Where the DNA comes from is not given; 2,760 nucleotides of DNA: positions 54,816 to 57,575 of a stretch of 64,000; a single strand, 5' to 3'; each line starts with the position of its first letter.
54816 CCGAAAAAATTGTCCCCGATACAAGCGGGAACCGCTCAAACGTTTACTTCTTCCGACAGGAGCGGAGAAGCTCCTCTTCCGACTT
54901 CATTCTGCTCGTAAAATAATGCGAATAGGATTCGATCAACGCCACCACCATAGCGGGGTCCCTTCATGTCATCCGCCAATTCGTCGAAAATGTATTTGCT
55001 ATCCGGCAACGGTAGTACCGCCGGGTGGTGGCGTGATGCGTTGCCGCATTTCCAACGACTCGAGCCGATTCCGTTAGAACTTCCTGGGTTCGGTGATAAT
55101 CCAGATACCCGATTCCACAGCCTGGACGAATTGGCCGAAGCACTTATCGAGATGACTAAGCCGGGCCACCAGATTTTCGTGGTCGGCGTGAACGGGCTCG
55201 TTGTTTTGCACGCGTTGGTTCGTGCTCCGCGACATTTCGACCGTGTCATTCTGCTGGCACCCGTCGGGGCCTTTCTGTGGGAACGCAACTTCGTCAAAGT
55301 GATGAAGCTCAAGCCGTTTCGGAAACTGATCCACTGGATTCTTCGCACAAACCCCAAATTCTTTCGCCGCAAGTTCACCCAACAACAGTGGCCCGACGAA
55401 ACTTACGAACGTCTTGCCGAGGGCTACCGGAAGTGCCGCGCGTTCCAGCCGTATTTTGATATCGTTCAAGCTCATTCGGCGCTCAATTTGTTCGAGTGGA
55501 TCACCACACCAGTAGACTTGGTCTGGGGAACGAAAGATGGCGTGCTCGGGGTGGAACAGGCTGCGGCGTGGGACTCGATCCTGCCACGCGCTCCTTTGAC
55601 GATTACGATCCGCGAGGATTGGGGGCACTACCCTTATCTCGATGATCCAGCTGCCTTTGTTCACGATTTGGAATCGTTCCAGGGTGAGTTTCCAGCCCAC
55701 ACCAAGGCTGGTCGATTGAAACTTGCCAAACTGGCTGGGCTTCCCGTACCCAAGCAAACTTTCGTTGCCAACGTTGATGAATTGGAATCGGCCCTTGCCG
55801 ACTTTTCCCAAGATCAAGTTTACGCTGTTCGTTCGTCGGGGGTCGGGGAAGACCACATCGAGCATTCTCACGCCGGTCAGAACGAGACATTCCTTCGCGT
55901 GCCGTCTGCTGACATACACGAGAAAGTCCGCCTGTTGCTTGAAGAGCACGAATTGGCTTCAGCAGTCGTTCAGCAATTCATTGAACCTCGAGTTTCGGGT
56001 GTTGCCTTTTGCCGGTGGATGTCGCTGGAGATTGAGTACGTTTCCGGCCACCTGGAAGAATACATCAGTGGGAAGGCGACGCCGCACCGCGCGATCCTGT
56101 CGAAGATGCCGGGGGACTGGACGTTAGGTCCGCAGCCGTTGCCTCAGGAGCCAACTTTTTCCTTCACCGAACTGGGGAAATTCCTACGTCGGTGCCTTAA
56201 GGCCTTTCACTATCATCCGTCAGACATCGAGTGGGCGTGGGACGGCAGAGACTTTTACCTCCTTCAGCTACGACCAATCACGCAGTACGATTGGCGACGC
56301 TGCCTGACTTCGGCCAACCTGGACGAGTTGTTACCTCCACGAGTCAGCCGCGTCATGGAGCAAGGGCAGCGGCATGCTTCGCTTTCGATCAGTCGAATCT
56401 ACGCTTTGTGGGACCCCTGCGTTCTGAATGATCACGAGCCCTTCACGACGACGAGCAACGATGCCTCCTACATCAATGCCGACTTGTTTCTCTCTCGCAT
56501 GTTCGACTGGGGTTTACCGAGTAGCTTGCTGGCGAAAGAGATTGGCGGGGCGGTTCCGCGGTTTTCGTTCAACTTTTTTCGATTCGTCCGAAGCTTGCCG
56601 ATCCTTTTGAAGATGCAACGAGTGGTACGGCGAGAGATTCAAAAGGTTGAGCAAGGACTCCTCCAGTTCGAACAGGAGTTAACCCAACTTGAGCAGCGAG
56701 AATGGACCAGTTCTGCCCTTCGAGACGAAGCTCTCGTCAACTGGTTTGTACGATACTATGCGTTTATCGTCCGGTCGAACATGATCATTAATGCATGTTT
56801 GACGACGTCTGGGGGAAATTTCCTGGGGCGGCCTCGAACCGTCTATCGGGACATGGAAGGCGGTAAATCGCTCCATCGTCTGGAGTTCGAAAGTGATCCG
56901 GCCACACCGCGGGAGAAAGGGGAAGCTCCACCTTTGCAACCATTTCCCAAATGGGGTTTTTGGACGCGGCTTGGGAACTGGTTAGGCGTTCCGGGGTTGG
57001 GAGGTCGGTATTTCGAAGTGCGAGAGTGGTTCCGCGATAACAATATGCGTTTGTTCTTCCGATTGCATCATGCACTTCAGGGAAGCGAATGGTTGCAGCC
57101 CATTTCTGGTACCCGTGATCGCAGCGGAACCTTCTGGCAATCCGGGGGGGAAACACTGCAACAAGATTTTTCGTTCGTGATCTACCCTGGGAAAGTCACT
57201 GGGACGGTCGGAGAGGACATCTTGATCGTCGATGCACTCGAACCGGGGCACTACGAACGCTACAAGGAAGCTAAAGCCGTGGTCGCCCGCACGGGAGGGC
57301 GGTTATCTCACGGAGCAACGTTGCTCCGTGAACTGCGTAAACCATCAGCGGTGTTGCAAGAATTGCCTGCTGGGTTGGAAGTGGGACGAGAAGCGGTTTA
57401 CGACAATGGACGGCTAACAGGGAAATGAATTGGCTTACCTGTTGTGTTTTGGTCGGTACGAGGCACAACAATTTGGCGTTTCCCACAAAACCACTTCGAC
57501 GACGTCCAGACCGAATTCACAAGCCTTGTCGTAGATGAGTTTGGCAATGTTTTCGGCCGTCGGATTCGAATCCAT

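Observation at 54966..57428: α/β-hydrolase-like domain fused to a PEP-synthase / rifampin-phosphotransferase-like kinase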

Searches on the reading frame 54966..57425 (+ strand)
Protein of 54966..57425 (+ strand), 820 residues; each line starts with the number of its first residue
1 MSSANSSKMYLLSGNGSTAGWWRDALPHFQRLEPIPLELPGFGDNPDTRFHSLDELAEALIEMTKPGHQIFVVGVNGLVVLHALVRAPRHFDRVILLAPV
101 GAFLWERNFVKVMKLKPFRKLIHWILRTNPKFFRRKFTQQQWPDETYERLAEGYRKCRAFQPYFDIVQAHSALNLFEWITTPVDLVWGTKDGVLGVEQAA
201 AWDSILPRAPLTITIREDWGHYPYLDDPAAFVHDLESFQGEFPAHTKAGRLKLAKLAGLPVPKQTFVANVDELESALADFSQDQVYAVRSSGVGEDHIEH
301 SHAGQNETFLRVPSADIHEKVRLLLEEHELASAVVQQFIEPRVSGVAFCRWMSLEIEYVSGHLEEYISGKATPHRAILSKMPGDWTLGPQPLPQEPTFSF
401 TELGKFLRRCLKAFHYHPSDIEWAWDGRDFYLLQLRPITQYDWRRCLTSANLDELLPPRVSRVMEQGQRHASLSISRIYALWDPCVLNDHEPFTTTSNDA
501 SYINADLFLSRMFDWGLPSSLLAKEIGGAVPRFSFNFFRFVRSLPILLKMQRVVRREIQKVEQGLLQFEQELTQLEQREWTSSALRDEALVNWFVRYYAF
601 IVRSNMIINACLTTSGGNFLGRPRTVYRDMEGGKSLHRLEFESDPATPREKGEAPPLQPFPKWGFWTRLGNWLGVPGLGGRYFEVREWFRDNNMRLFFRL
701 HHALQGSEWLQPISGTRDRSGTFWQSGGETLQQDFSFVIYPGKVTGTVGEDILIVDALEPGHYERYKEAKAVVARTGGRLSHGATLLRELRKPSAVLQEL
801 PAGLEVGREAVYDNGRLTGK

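Call 4: search_protein_families(library=pfam, proteins=[window:54966-57425:+], max_evalue=1)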
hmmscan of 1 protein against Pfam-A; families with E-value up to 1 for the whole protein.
window:54966-57425:+ (820 aa): 5 families
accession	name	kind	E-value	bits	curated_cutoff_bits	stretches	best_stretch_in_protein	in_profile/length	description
PF01326.24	PPDK_N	-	5.5e-15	55.9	27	2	270-316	85-133/328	Pyruvate phosphate dikinase, AMP/ATP-binding domain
PF12697.13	Abhydrolase_6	-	1.1e-09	39.8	26.3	1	11-232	3-215/217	Alpha/beta hydrolase family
PF00391.29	PEP-utilizers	-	4.9e-07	29.7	23.1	1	750-796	4-50/72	PEP-utilising enzyme, mobile domain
PF00561.26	Abhydrolase_1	-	3e-06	27.5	25.8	1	15-228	10-245/245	alpha/beta hydrolase fold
PF12146.15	Hydrolase_4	-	0.0071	16.1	27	1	57-221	66-232/239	Serine aminopeptidase, S33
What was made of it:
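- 54987..55685 (+): Alpha/beta-hydrolase-fold domain with helical lid (residues about 8-240). Pfam Abhydrolase_6/Abhydrolase_1 (call 4).
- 55698..56285 (+): Minimal PPDK_N-type ATP-grasp (residues 245-440). It includes Lys247 of the 'GGK'-like motif, R289-S-S, E295-D296, D420-x-E422 and Q434-x-R436. Pfam PPDK_N (call 4).
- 57201..57425 (+): PEP-utilizers swivel domain (residues 746-820), with phospho-carrier His782 in G-G-R-L-S-H-G at codon 57309-57311. Pfam PEP-utilizers at 750-796 (call 4).
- On RPH-like small-molecule dikinases (RPH, PigC, PpsAB, HpeHI class): Pfam PPDK_N, E 5.5e-15, above cut-off (call 4). The TIM barrel is absent (call 4).
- On PEP synthase / pyruvate phosphate dikinase: No such domain even at E<=1 (call 4).
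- On Serine alpha/beta hydrolases (BioH / D14 / RsbQ-type esterases): Pfam Abhydrolase_6 and Abhydrolase_1 are above cut-off (call 4).
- Checked: Pfam hits, all above the curated cut-offs (call 4): Abhydrolase_6 at residues 11-232 (E 1.1e-9), PPDK_N from residue 270 (E 5.5e-15) and PEP-utilizers at 750-796 (E 4.9e-7).
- There is no PEP/pyruvate-binding TIM-barrel domain (call 4).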

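Call 5: search_protein_families(library=ncbifam, proteins=[window:54966-57425:+], max_evalue=1)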
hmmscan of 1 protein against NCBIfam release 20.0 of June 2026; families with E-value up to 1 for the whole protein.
window:54966-57425:+ (820 aa): 20 families
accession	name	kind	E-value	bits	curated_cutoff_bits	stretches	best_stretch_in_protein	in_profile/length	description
NF004880.0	PRK06241.2-1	equivalog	6.1e-17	60.8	972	1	256-440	81-282/837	phosphoenolpyruvate synthase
NF005057.0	PRK06464.1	equivalog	3.2e-14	51.9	598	3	271-322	106-158/798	phosphoenolpyruvate synthase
NF004881.0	PRK06241.2-2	equivalog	3.9e-13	48.6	883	2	271-322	95-146/898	phosphoenolpyruvate synthase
TIGR01418.1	PEP_synth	equivalog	9.1e-13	47.4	739.75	3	277-317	104-147/784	pyruvate, water dikinase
NF004878.0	PRK06241.1-3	subfamily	6.1e-12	44.4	945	2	275-316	101-142/891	phosphoenolpyruvate synthase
NF004877.0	PRK06241.1-2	subfamily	9.7e-12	44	866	2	271-315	98-142/869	phosphoenolpyruvate synthase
TIGR01738.1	bioH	equivalog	1.1e-10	41.5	206.95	1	7-238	5-244/245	pimeloyl-ACP methyl ester esterase BioH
NF041857.1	RIF_Ptrans_rph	equivalog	1.1e-10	40.6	999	2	270-318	95-144/864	rifamycin-inactivating phosphotransferase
NF004879.0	PRK06241.1-4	equivalog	2.2e-10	39.4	976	2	270-313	97-140/868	phosphoenolpyruvate synthase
NF052631.1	prodigiosin_PigC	equivalog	1.1e-08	33.4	1300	2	271-322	80-131/883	prodigiosin ligase PigC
NF051488.1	bifunc_PcaDC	exception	6.2e-08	32.2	390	1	11-306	17-283/375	bifunctional 3-oxoadipate enol-lactonase/4-carboxymuconolactone decarboxylase PcaDC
NF011457.0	PRK14875.1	equivalog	6.6e-08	31.9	307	1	7-238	133-368/372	acetoin dehydrogenase dihydrolipoyllysine-residue acetyltransferase subunit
NF004882.0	PRK06241.2-3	equivalog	1.4e-07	30.1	850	2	280-323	94-138/827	phosphoenolpyruvate synthase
NF004508.0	PRK05849.1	equivalog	3.1e-07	28.8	501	1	277-473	52-252/789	hypothetical protein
NF052632.1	undecylprod_RedH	equivalog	1.6e-06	26.4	1350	2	274-315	84-124/880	undecylprodigiosin ligase RedH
NF000283.1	RPH_KJ151292.1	equivalog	3.7e-06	25.4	1700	2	273-314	101-142/865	rifamycin-inactivating phosphotransferase Rph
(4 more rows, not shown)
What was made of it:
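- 55698..56285 (+): NCBIfam PEP-synthase/RPH models align to residues 256-440 (call 5).
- On Rifamycin-inactivating phosphotransferase (orthologue level): Scores of 40.6 and 25.4 bits (call 5).
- On PEP synthase / pyruvate phosphate dikinase: Equivalog scores are 48-61 bits against cut-offs of 598-972 (call 5).
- On Prodiginine ligases PigC / RedH: Scores of 33.4 and 26.4 bits (call 5).
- Closest known: Rifampin phosphotransferase RPH. Different: It scores far below the RPH equivalog cut-off (call 5).
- Closest known: Lidded serine alpha/beta hydrolases and receptors of the BioH / D14 / KAI2 / RsbQ type. Different: The oxyanion-loop residue is an invariant Asn within G-N-G. The BioH HMM scores 41.5 bits against a 207-bit cut-off (call 5).
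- The NCBIfam RPH equivalogs score 40.6 and 25.4 bits against cut-offs of 999 and 1700 (call 5). Weak hits to PEP-synthase HMMs over the ATP-grasp and swivel domains (call 5). Scores are 48-61 bits against cut-offs of 598-972 (call 5).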

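Call 9: find_homologous_proteins(query=window:54966-57425:+)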
Query window:54966-57425:+ (820 aa): 198 proteins with E <= 0.001 among 8000 candidates; the best 120 are listed.
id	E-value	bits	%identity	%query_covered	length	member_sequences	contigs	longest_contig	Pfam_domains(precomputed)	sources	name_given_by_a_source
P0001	0.0e+0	1925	100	100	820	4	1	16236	PF12697.14,PF00391.30,PF00561.27,PF01326.25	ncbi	ncbi:MAG: alpha/beta fold hydrolase [Gemmataceae bacterium]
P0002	0.0e+0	1374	69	99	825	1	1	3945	PF12697.14,PF00391.30,PF01326.25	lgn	-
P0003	0.0e+0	1350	69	100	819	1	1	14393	PF12697.14,PF00391.30,PF01326.25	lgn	-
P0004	0.0e+0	1277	67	100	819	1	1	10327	PF00391.30,PF00561.27,PF01326.25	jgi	jgi:pimeloyl-ACP methyl ester carboxylesterase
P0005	0.0e+0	1159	60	99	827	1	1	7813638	PF12697.14,PF00391.30,PF01326.25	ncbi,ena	-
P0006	0.0e+0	1154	60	98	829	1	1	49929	PF12697.14,PF00391.30,PF01326.25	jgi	-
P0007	0.0e+0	1150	61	99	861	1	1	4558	PF00391.30,PF01326.25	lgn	-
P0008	0.0e+0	1073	57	97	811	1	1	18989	PF00391.30,PF01326.25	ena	-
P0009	0.0e+0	1068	57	99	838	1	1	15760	PF12697.14,PF00391.30,PF00561.27,PF01326.25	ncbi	-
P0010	0.0e+0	1066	58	70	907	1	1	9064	PF00391.30,PF01326.25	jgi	jgi:pimeloyl-ACP methyl ester carboxylesterase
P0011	0.0e+0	1066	57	98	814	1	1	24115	PF12697.14,PF00391.30,PF01326.25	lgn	-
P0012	0.0e+0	1064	57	99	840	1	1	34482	PF00391.30,PF01326.25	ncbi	-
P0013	0.0e+0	1062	58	99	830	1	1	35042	PF12697.14,PF00391.30,PF01326.25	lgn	-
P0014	0.0e+0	1057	55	99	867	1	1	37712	PF12697.14,PF00391.30,PF00561.27,PF01326.25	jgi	jgi:pimeloyl-ACP methyl ester carboxylesterase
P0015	0.0e+0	1056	57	99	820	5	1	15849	PF12697.14,PF00391.30,PF01326.25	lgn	-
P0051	9.4e-282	955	53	99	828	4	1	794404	PF12697.14,PF00391.30,PF01326.25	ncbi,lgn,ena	-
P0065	3.9e-255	867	50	99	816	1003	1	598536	PF00391.30,PF00561.27,PF01326.25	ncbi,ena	-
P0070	2.3e-253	861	49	99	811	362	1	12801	PF01326.25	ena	-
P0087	4.5e-251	854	50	99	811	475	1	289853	PF00391.30,PF01326.25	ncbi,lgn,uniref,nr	ncbi:PEP-utilizing enzyme [Burkholderia cepacia]|uniref:PEP-utilizing enzyme n=1 Tax=Burkholderia ce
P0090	6.3e-251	853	50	99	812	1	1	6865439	PF00561.27,PF01326.25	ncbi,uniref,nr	ncbi:alpha/beta hydrolase [Pseudomonas protegens]|uniref:alpha/beta hydrolase n=1 Tax=Pseudomonas pr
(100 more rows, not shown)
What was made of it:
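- Checked: An identical 820-aa protein is deposited as 'MAG: alpha/beta fold hydrolase [Gemmataceae bacterium]', and 198 homologues were scored, nearly all covering 97-100% of the query (call 9).
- The NCBI and JGI names 'PEP-utilizing enzyme' (call 9).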

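Call 10: search_solved_structures(query=window:54966-57425:+, max_evalue=0.01, show_alignments=2)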
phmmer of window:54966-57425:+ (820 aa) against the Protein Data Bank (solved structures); distinct sequences matched with E-value up to 0.01: 7.
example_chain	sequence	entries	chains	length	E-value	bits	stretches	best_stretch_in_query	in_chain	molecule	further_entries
8a8e_A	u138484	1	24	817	2.8e-09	38.7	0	278-322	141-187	Phosphoenolpyruvate synthase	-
2ols_A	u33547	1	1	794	2.2e-07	32.5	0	748-796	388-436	Phosphoenolpyruvate synthase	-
6i8w_A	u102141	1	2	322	8.8e-06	27.2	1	8-238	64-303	Alpha/beta fold hydrolase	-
5fbs_A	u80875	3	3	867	1.5e-05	26.4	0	402-440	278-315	Phosphoenolpyruvate synthase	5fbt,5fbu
5hv2_A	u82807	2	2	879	1.6e-05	26.3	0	402-440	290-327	Phosphoenolpyruvate synthase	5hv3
5hv1_A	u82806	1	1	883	1.6e-05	26.3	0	402-440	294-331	Phosphoenolpyruvate synthase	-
5hv6_A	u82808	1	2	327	0.00044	21.6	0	402-439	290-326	Phosphoenolpyruvate synthase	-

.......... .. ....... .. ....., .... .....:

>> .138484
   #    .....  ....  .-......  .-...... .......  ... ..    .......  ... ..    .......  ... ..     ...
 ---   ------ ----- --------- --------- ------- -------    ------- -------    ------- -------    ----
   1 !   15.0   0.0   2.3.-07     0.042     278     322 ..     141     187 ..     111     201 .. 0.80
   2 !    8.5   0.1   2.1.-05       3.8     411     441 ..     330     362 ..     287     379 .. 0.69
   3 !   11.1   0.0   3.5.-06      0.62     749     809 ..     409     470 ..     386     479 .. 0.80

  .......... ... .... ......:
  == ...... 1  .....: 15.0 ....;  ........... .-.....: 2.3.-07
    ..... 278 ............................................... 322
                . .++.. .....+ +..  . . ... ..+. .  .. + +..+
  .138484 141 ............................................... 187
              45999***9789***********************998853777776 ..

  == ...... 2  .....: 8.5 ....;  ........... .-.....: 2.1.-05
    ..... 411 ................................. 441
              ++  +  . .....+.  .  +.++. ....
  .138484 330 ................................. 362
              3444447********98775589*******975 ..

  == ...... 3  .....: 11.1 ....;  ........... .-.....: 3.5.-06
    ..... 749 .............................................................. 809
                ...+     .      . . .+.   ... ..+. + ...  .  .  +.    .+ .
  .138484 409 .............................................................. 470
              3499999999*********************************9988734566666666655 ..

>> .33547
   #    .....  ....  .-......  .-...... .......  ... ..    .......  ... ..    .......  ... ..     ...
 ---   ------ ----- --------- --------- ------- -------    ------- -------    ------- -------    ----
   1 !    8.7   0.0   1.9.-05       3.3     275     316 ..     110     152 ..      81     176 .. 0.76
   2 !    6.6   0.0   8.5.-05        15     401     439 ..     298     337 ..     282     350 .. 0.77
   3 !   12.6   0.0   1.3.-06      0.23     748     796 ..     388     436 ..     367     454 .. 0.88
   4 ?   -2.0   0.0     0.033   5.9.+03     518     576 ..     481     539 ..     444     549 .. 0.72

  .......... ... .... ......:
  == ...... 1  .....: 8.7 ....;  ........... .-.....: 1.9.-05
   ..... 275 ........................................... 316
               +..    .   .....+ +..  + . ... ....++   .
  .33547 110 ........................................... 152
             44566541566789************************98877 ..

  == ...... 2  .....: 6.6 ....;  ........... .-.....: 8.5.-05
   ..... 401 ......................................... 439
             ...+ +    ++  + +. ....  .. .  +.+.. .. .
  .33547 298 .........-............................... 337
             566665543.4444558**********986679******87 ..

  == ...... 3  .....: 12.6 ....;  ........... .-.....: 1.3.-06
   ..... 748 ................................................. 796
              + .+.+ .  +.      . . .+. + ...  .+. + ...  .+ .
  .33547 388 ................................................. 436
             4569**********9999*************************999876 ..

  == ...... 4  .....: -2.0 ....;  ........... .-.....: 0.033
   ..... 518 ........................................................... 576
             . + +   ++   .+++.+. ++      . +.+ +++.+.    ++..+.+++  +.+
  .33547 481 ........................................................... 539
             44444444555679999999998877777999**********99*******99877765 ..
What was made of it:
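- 55698..56285 (+): Residue-level alignments to PEP synthases 8A8E and 2OLS (call 10).
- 57201..57425 (+): Aligned to the catalytic GGRT(S/C)H of PEP synthases (call 10).
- On RPH-like small-molecule dikinases (RPH, PigC, PpsAB, HpeHI class): The motifs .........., DIEWA and LLQxRP align to PEP synthases (call 10).
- The swivel domain is C-terminal, not central (calls 4, 10).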

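Call 12: find_encoding_contigs(protein=P0090, flank=10000, max_places=3)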
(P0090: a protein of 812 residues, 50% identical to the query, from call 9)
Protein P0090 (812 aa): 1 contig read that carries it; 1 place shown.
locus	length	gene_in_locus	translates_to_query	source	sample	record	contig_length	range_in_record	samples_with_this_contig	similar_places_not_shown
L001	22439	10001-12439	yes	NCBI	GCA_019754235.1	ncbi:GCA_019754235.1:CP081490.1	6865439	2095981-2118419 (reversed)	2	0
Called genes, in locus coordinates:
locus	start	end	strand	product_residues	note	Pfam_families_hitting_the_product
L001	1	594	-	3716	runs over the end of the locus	PF00668:Condensation, PF00501:AMP-binding, PF00550:PP-binding, PF00668:Condensation, PF00501:AMP-binding, PF13193:AMP-binding_C, PF00550:PP-binding, PF00668:Condensation, +4 more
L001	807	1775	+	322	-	PF08021:FAD_binding_9, PF04954:SIP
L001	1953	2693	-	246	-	PF00975:Thioesterase, PF12697:Abhydrolase_6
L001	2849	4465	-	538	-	PF02203:TarH, PF12729:4HB_MCP_1, PF00672:HAMP, PF00015:MCPsignal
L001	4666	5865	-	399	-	PF07690:MFS_1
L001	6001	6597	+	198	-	PF00440:TetR_N, PF21351:TetR_C_41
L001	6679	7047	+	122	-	-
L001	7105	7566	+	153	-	PF00857:Isochorismatase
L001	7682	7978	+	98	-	-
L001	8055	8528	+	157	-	-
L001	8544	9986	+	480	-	PF01370:Epimerase, PF16363:GDP_Man_Dehyd (faint), PF08338:DUF1731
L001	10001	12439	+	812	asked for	PF00561:Abhydrolase_1 (faint), PF01326:PPDK_N (faint)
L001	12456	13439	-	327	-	PF01965:DJ-1_PfpI, PF12833:HTH_18, PF00165:HTH_AraC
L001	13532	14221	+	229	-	PF01965:DJ-1_PfpI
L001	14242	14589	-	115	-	-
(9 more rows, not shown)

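Call 13: find_encoding_contigs(protein=P0087, flank=10000, max_places=3)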
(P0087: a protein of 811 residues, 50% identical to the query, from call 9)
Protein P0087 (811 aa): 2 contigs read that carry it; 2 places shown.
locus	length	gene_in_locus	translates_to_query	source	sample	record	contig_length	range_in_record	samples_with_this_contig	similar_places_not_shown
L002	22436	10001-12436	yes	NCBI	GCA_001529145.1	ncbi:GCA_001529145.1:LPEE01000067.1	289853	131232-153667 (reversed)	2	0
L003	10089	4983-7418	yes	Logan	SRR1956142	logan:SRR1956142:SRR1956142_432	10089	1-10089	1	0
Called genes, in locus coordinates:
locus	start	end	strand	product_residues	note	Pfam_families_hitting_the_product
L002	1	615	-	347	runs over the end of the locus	PF02653:BPD_transp_2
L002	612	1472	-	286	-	PF02653:BPD_transp_2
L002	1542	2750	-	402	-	PF13458:Peripla_BP_6, PF13433:Peripla_BP_5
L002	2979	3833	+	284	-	PF00392:GntR, PF07729:FCD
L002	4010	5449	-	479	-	PF00171:Aldedh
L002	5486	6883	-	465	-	PF00202:Aminotran_3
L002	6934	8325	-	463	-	PF00324:AA_permease, PF13520:AA_permease_2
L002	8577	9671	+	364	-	PF12625:Arabinose_bd, PF12833:HTH_18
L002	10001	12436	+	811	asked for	PF01326:PPDK_N (faint), PF00391:PEP-utilizers (weak)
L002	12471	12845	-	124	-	-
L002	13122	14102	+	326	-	PF01047:MarR, PF12802:MarR_2, PF00583:Acetyltransf_1, PF13673:Acetyltransf_10, PF13508:Acetyltransf_7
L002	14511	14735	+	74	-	-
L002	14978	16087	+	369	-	PF01547:SBP_bac_1, PF13416:SBP_bac_8, PF13531:SBP_bac_11 (weak), PF13343:SBP_bac_6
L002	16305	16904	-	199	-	PF18306:LDcluster4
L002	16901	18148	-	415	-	PF00083:Sugar_tr, PF07690:MFS_1, PF13347:MFS_2 (faint), PF00083:Sugar_tr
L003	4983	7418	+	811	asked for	PF01326:PPDK_N (faint), PF00391:PEP-utilizers (weak)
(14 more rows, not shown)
